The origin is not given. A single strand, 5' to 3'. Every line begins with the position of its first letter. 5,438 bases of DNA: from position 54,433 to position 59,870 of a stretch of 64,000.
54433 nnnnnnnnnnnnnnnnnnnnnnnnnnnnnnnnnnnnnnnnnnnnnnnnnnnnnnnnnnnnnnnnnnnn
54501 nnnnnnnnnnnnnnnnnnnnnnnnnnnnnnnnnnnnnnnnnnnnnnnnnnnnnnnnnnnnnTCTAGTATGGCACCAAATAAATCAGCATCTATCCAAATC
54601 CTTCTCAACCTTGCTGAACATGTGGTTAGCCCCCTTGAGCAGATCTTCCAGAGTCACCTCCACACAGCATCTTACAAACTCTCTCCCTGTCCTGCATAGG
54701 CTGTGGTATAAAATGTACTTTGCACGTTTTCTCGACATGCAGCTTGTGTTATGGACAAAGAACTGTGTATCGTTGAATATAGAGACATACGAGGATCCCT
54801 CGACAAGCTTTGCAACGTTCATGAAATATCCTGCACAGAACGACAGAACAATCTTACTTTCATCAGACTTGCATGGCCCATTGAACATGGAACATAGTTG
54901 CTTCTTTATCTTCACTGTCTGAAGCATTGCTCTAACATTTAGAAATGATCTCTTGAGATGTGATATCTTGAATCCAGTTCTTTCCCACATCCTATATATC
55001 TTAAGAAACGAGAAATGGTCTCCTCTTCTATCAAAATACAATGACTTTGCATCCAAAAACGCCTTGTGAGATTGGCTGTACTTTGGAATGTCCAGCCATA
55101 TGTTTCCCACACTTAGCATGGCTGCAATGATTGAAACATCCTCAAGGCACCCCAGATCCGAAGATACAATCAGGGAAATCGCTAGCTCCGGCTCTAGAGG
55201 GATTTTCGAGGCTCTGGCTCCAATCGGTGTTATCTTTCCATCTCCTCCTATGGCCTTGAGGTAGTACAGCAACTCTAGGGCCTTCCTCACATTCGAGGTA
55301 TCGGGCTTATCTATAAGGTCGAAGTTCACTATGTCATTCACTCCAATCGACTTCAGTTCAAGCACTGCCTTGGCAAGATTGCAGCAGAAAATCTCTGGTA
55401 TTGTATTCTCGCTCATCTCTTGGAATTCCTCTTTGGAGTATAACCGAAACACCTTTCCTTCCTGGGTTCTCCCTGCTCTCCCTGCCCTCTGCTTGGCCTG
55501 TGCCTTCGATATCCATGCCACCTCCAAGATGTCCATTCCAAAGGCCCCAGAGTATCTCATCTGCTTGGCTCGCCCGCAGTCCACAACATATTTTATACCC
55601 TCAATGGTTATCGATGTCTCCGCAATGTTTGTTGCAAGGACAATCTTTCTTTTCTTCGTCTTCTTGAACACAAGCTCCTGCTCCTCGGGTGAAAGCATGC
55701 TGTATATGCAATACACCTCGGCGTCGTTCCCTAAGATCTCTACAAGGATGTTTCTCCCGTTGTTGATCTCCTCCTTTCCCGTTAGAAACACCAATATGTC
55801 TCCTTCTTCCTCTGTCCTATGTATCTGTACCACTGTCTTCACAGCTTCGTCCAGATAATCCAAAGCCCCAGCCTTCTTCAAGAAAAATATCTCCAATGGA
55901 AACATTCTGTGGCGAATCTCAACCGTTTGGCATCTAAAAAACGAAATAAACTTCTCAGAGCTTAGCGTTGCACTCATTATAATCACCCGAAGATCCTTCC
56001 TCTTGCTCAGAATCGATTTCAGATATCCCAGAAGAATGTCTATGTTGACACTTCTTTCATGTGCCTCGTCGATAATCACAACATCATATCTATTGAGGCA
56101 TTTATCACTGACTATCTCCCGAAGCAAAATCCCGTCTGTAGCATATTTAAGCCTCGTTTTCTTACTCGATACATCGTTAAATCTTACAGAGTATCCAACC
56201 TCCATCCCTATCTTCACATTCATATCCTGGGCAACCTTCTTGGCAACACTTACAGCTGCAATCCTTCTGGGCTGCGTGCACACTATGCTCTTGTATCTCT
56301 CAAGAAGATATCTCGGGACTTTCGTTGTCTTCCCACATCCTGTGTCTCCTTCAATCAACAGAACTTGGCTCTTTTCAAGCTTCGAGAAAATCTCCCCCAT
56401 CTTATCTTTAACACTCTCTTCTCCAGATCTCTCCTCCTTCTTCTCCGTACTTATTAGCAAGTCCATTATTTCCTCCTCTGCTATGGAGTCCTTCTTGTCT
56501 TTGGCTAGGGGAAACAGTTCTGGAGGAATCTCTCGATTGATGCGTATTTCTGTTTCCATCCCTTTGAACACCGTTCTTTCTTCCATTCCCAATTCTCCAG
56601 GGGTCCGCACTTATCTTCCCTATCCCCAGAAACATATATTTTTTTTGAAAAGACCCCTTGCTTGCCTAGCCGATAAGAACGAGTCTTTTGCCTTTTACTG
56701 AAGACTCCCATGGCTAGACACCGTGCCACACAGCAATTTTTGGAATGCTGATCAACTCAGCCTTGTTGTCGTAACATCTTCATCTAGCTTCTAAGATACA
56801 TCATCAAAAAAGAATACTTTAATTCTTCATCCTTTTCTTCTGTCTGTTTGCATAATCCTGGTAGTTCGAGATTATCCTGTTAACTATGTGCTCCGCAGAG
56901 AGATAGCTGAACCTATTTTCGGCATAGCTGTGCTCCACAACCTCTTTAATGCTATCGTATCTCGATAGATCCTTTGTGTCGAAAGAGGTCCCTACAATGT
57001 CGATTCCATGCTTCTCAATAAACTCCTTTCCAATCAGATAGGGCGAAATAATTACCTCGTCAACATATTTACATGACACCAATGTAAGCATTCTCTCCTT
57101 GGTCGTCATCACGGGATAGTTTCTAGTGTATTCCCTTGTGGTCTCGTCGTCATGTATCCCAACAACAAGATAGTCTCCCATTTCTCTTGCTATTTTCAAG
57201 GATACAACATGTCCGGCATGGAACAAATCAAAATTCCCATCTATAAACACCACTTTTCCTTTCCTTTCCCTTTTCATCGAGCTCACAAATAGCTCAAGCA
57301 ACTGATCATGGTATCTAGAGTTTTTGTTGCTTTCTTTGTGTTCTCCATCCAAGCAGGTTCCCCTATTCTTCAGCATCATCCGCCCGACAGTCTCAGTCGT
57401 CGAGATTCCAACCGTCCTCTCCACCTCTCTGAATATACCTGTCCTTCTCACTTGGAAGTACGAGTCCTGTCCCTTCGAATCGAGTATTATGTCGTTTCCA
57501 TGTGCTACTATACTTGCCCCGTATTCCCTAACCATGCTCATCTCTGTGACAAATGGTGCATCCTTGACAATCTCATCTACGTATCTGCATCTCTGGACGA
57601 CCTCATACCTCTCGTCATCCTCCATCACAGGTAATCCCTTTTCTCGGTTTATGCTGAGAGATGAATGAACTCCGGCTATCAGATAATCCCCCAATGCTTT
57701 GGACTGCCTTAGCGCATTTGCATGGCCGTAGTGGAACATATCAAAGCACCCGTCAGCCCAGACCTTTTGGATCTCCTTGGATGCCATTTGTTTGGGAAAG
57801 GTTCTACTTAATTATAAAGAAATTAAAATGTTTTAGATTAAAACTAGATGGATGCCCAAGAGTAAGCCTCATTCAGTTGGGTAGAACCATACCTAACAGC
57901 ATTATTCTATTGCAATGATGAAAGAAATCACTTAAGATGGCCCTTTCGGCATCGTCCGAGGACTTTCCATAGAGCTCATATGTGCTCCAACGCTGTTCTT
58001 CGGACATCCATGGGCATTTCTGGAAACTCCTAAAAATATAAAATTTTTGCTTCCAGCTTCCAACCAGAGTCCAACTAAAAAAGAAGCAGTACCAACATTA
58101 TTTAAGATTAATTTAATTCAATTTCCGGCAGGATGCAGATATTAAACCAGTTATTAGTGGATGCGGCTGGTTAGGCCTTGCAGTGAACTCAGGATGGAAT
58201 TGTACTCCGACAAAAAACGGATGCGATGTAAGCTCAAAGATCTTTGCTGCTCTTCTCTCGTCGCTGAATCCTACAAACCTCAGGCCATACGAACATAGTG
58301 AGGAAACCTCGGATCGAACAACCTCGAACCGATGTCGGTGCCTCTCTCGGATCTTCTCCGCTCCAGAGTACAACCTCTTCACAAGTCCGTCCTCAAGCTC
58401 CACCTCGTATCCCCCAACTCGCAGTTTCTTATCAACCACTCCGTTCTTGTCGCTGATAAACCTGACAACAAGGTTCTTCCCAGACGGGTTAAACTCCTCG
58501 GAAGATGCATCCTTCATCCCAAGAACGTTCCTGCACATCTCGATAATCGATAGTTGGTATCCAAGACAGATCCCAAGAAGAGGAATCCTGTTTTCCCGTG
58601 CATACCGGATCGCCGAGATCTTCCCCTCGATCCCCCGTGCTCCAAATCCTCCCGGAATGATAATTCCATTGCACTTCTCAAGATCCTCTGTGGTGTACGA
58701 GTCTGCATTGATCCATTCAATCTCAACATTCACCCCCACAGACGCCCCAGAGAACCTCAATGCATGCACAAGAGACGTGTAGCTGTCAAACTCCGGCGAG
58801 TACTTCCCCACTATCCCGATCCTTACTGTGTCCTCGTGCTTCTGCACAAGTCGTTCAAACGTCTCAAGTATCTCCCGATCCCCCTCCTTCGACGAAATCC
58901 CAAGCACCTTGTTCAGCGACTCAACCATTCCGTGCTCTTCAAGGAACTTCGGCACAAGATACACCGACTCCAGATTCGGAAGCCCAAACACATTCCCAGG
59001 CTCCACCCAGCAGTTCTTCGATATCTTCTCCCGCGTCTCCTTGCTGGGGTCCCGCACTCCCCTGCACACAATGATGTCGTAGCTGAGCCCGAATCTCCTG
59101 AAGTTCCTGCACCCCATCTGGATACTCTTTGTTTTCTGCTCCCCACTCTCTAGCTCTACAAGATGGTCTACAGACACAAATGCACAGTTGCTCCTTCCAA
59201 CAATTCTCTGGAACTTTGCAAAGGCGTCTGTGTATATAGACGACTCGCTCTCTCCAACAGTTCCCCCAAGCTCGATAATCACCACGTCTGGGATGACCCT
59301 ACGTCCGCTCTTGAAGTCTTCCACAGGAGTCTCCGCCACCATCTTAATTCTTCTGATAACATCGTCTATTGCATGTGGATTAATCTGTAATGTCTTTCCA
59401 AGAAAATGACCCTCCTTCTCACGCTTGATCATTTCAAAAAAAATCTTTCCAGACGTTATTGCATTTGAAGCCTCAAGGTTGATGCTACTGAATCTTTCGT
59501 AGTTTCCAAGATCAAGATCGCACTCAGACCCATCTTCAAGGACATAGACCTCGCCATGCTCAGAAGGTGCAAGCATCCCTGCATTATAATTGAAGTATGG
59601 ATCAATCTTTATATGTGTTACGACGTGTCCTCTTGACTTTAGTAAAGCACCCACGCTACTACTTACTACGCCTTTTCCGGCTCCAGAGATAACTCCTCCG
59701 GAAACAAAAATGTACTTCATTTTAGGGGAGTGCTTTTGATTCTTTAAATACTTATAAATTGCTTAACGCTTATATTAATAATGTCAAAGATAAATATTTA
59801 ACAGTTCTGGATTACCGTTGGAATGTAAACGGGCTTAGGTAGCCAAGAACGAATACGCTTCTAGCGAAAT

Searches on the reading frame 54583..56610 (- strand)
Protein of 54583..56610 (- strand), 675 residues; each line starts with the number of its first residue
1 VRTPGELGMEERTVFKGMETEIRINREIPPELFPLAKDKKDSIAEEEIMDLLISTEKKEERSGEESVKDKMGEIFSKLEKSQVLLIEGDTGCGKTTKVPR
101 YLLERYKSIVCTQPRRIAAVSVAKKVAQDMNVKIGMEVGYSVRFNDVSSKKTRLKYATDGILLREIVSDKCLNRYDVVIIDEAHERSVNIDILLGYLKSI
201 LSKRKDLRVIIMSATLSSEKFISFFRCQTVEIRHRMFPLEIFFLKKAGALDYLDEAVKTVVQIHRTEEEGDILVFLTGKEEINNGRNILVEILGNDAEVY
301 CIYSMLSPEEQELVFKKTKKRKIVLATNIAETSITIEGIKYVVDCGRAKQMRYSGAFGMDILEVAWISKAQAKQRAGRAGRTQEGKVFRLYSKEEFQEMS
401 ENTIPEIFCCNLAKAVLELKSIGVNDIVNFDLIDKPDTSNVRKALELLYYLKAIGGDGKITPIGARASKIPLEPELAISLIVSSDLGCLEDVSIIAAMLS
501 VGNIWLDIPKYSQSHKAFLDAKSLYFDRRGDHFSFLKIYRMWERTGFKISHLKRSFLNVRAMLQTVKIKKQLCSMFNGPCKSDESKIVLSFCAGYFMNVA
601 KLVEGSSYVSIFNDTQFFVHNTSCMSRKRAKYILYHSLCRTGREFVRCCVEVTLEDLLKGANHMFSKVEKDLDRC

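Call 50: search_protein_families(library=pfam, proteins=[window:54583-56610:-])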
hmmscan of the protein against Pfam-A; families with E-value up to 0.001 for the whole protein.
window:54583-56610:- (675 aa): 7 families
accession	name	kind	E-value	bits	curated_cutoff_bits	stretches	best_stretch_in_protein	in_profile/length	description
PF00271.37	Helicase_C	-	2.6e-14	53.8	23.5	1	257-382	3-109/110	Helicase conserved C-terminal domain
PF07717.22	OB_NTP_bind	-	6.3e-14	52.4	29.5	1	591-663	5-82/83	Oligonucleotide/oligosaccharide-binding (OB)-fold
PF00270.35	DEAD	-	1.7e-10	41.3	26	1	75-218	8-162/167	DEAD/DEAH box helicase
PF21010.2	HA2_C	-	1.5e-08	35.5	21.3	1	473-534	1-76/77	Helicase associated domain (HA2), ratchet-like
PF04408.29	HA2_N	-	1.6e-06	28.4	21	1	444-472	1-29/29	Helicase associated domain (HA2), winged-helix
PF13401.12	AAA_22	-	4.6e-06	27.4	27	1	81-212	5-121/130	AAA domain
PF13245.12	AAA_19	-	1.8e-05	25.4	25.1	1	79-187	9-103/134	AAA domain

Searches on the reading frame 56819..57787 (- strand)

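Call 50: search_protein_families(library=pfam, proteins=[window:56819-57787:-])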
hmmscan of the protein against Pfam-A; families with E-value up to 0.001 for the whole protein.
window:56819-57787:- (322 aa): 2 families
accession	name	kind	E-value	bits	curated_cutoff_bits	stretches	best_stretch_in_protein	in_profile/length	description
PF01467.32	CTP_transf_like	-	1.3e-42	145.5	21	2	10-133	1-130/133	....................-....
PF06574.18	FAD_syn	-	0.00098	19.4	27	0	174-249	4-84/158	FAD synthetase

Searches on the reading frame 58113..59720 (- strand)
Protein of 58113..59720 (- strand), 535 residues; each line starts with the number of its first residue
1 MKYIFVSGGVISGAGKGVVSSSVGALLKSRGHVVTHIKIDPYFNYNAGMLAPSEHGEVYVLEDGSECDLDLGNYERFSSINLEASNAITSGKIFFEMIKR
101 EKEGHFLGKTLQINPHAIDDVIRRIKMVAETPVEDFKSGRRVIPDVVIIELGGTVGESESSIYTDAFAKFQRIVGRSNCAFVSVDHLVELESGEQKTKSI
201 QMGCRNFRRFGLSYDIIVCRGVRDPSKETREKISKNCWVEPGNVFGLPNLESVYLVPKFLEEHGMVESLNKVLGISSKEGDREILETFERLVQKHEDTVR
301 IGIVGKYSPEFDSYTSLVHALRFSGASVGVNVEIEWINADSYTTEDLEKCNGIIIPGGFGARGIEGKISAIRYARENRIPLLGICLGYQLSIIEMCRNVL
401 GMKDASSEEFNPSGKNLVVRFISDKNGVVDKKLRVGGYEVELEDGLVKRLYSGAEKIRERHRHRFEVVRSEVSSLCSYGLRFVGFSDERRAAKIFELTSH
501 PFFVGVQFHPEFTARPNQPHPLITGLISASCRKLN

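Call 50: search_protein_families(library=pfam, proteins=[window:58113-59720:-])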
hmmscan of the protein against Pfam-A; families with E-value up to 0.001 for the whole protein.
window:58113-59720:- (535 aa): 3 families
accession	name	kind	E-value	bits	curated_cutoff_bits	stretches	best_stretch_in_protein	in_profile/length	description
PF06418.20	CTP_synth_N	-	2e-93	313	26.1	1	2-274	1-264/265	CTP synthase N-terminus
PF00117.34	GATase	-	5.5e-36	124.5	22.8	1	312-527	4-188/190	Glutamine amidotransferase class-I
PF07722.19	Peptidase_C26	-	2.6e-05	24.5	20.5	1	369-511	96-219/219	Peptidase C26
